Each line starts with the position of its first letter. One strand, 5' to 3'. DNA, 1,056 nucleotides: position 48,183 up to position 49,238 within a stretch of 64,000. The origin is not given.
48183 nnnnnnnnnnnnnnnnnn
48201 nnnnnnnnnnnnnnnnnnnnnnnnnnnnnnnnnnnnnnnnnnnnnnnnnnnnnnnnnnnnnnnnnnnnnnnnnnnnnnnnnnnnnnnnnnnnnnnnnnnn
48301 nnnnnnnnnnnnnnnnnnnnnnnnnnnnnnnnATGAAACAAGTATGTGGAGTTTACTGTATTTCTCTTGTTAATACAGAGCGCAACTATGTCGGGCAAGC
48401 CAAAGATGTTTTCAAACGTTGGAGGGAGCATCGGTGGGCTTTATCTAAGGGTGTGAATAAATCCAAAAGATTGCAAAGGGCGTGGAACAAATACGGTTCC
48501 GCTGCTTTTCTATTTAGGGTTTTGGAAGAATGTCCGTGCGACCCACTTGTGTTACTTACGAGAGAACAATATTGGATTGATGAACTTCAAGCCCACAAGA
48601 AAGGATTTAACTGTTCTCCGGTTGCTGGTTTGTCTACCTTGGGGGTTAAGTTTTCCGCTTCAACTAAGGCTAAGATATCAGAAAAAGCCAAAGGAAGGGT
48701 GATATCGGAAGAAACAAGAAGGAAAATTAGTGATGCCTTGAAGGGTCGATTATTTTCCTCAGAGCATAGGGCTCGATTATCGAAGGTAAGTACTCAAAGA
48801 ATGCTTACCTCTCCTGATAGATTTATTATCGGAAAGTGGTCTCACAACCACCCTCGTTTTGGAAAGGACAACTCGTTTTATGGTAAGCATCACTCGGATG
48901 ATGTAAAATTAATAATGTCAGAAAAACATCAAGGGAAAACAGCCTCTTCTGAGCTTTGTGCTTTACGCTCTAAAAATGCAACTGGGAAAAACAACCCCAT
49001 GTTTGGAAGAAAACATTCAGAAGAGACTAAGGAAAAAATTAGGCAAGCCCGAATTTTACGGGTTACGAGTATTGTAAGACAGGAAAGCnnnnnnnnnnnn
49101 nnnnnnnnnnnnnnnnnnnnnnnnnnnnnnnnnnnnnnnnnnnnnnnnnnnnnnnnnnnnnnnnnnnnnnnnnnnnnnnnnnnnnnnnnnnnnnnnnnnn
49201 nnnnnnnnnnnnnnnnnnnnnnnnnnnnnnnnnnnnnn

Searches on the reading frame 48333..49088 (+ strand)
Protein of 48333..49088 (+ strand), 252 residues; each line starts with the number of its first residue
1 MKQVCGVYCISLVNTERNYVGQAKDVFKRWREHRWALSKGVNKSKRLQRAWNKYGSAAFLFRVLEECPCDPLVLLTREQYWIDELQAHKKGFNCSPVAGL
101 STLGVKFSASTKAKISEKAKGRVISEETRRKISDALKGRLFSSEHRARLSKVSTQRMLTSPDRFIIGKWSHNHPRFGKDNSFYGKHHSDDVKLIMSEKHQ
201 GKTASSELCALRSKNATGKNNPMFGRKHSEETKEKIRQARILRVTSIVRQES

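Call 4: search_protein_families(library=pfam, proteins=[window:48333-49088:+], max_evalue=0.1)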
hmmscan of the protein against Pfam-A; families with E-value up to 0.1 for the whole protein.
window:48333-49088:+ (252 aa): 3 families
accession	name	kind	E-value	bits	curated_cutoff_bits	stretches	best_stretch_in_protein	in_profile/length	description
PF07460.16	NUMOD3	-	4.4e-18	65.3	20.4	3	213-237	13-37/37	NUMOD3 motif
PF01541.30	GIY-YIG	-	5.6e-09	36.6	22.6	1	5-87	2-74/78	GIY-YIG catalytic domain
PF19835.5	SegE_GIY-YIG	-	0.03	15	25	1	6-56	19-62/123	Putative endonuclease segE, GIY-YIG domain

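Call 5: search_protein_families(library=ncbifam, proteins=[window:48333-49088:+], max_evalue=0.1)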
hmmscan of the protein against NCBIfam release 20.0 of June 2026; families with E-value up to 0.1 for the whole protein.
window:48333-49088:+ (252 aa): 1 family
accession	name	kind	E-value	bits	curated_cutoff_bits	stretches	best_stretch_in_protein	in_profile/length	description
TIGR01453.1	grpIintron_endo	subfamily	1.9e-35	122.9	56.05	1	6-238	3-158/215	group I intron endonuclease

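Call 42: search_protein_families(library=phrogs, proteins=[window:48333-49088:+], max_evalue=0.001)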
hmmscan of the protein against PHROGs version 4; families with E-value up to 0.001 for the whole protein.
window:48333-49088:+ (252 aa): 6 families
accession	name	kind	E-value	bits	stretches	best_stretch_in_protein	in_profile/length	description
phrog_314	-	DNA, RNA and nucleotide metabolism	6.6e-38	132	2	1-181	175-330/574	homing endonuclease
phrog_7168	-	DNA, RNA and nucleotide metabolism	6.3e-16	59.6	1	7-138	4-133/284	homing endonuclease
phrog_5123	-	DNA, RNA and nucleotide metabolism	9.7e-11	42.8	1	6-95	3-89/152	homing endonuclease with GIY-YIG motif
phrog_655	-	DNA, RNA and nucleotide metabolism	2.7e-10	41.7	2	110-189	124-191/343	homing endonuclease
phrog_19446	-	DNA, RNA and nucleotide metabolism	7.8e-05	23.3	1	6-135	3-128/254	homing endonuclease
phrog_26160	-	unknown function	0.00068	19.8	1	4-93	182-276/278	-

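Call 79: find_related_loci(query=window:48333-49088:+, collection=viral_contigs, flank=3000)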
Query window:48333-49088:+ (252 aa) in viral_contigs; peptide patterns used: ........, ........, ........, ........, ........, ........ (x = any residue, [..] = any of these).
29 stretches matched a pattern; 18 encode a relative of the query (tblastn E <= 1e-3); 18 distinct loci.
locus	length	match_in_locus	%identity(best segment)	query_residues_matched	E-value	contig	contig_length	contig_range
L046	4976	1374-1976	36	1-239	9e-36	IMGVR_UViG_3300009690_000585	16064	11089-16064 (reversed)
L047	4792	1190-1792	36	1-239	3e-35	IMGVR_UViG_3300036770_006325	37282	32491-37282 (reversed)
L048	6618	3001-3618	35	6-230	1e-25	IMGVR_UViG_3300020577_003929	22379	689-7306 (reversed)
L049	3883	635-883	42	1-85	1e-16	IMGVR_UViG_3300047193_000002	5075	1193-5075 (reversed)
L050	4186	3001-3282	36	1-101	6e-16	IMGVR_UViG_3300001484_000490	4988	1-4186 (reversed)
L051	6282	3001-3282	36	1-101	6e-16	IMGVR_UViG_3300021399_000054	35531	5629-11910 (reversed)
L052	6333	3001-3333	39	4-98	5e-15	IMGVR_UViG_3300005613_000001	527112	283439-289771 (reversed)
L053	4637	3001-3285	39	6-99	5e-14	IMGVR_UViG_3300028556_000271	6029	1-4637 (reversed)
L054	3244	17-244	36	19-101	4e-13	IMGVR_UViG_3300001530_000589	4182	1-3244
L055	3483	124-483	33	6-125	5e-11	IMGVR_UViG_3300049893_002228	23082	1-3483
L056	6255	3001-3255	34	7-94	1e-8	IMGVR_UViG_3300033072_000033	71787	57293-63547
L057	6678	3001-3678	24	6-243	7e-7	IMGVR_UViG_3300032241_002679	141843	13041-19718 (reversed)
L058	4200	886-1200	27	6-137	4e-6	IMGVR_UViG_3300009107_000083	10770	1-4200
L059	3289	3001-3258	28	7-93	7e-6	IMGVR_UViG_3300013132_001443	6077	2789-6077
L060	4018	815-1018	32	6-93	2e-5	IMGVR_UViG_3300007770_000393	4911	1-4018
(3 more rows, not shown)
